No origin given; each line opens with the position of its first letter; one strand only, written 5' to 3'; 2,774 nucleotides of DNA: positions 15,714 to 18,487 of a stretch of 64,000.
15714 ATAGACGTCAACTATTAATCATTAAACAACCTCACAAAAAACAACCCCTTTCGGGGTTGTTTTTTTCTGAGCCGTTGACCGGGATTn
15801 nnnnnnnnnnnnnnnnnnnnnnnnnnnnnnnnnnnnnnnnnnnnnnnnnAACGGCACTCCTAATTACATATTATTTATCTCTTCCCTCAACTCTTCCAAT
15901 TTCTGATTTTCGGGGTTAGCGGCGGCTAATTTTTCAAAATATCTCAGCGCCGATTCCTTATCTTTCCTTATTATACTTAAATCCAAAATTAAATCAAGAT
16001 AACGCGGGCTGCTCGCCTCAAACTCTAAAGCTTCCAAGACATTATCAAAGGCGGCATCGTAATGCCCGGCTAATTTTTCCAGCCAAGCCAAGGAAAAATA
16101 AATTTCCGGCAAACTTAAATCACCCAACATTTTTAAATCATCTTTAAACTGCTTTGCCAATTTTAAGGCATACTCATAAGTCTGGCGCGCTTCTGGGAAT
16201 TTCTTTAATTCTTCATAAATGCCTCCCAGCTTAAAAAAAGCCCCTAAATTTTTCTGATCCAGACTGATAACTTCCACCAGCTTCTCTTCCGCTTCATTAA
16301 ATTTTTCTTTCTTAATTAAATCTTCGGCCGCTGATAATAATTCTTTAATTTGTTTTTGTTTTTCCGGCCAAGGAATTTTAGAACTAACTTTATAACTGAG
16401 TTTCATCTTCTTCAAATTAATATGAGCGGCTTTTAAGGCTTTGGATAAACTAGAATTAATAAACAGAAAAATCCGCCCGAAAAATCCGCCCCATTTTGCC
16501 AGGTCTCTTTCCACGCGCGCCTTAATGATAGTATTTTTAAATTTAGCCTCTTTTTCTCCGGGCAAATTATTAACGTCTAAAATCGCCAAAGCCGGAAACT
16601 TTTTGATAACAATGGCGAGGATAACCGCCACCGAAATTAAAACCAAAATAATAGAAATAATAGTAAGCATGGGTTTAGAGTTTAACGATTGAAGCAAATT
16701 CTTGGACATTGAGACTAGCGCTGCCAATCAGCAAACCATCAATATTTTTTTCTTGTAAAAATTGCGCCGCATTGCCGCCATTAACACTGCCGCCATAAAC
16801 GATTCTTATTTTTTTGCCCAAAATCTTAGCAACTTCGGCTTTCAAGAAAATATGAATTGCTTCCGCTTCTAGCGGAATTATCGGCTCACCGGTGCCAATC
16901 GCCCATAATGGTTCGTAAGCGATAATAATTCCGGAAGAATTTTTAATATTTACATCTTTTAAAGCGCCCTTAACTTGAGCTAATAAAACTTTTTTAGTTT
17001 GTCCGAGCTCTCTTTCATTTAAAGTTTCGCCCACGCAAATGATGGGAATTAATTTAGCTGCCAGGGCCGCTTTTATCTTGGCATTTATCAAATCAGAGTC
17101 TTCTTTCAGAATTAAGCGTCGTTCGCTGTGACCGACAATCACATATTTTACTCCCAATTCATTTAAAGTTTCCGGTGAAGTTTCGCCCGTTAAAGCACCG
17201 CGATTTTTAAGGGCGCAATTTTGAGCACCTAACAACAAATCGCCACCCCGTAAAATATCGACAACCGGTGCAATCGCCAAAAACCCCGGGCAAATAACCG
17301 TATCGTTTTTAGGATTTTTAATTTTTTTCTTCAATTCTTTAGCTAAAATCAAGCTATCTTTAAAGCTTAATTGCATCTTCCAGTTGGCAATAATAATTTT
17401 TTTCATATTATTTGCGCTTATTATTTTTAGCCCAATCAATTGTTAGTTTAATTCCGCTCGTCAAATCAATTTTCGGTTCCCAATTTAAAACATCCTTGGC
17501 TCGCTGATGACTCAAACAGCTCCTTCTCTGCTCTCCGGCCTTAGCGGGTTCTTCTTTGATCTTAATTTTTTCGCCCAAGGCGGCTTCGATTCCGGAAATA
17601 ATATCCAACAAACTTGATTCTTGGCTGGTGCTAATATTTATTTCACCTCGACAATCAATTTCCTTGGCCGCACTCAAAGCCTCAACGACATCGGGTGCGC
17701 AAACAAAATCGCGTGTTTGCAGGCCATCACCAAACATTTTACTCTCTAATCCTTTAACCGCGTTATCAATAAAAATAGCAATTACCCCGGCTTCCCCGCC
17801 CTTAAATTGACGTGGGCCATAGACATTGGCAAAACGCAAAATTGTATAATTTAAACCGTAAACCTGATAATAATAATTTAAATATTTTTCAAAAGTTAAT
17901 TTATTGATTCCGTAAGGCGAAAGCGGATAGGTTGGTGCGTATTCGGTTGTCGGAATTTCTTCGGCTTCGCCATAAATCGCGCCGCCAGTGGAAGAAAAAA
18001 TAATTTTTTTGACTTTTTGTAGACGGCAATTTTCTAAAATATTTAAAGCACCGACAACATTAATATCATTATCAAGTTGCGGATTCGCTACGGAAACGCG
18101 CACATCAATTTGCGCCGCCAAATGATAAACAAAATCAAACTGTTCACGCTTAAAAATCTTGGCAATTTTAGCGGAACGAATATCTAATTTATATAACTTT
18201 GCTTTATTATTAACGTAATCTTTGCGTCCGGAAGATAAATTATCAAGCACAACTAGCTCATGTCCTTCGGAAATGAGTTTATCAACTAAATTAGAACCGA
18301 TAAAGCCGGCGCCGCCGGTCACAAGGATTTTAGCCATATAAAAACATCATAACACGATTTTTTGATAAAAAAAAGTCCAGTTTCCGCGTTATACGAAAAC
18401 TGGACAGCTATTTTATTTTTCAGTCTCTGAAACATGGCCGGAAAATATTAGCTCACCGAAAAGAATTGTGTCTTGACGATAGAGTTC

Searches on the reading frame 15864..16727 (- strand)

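Call 24: search_protein_families(library=pfam, proteins=[window:15864-16727:-], max_evalue=0.00001)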
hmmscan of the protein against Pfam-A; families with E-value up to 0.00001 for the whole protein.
window:15864-16727:- (287 aa): 4 families
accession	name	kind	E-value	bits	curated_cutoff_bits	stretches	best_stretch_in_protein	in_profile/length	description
PF07719.23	TPR_2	-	2.3e-10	40.2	27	0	163-193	3-33/34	Tetratricopeptide repeat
PF13181.12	TPR_8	-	5.5e-06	26.6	25.7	0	163-193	3-33/34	Tetratricopeptide repeat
PF13432.12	TPR_16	-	8e-06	26.6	32.7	0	133-191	3-61/65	Tetratricopeptide repeat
PF13424.12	TPR_12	-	8.7e-06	26.3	30.1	0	166-235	8-73/77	Tetratricopeptide repeat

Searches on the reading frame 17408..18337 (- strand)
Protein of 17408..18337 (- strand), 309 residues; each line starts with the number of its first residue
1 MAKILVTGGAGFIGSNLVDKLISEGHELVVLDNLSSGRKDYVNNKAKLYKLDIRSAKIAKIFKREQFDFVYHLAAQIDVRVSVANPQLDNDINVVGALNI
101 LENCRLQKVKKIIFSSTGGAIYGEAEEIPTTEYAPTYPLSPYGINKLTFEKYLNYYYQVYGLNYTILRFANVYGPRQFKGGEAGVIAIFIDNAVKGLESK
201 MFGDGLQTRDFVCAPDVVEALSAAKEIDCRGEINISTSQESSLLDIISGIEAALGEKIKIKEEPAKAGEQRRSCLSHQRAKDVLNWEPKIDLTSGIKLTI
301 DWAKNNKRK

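Call 24: search_protein_families(library=pfam, proteins=[window:17408-18337:-], max_evalue=0.00001)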
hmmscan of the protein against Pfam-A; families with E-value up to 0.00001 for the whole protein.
window:17408-18337:- (309 aa): 7 families
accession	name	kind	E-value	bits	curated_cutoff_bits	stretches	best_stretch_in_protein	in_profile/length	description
PF01370.27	Epimerase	-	4.5e-63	213.3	20.9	1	4-226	1-226/240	NAD dependent epimerase/dehydratase family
PF16363.11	GDP_Man_Dehyd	-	9.8e-56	190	27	1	5-297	1-330/332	GDP-mannose 4,6 dehydratase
PF04321.23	RmlD_sub_bind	-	6.2e-18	65.3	27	1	3-175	2-154/287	RmlD substrate binding domain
PF01073.25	3Beta_HSD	-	8e-16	58.3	22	1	5-177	1-186/280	3-beta hydroxysteroid dehydrogenase/isomerase family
PF02719.21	Polysacc_synt_2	-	9.2e-16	58.3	20.2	1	4-270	1-268/293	Polysaccharide biosynthesis protein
PF07993.18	NAD_binding_4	-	2.3e-09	37.3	20.1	0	51-176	75-210/258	Male sterility protein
PF13460.12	NAD_binding_10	-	1.7e-08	35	27.2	1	8-172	1-146/184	NAD(P)H-binding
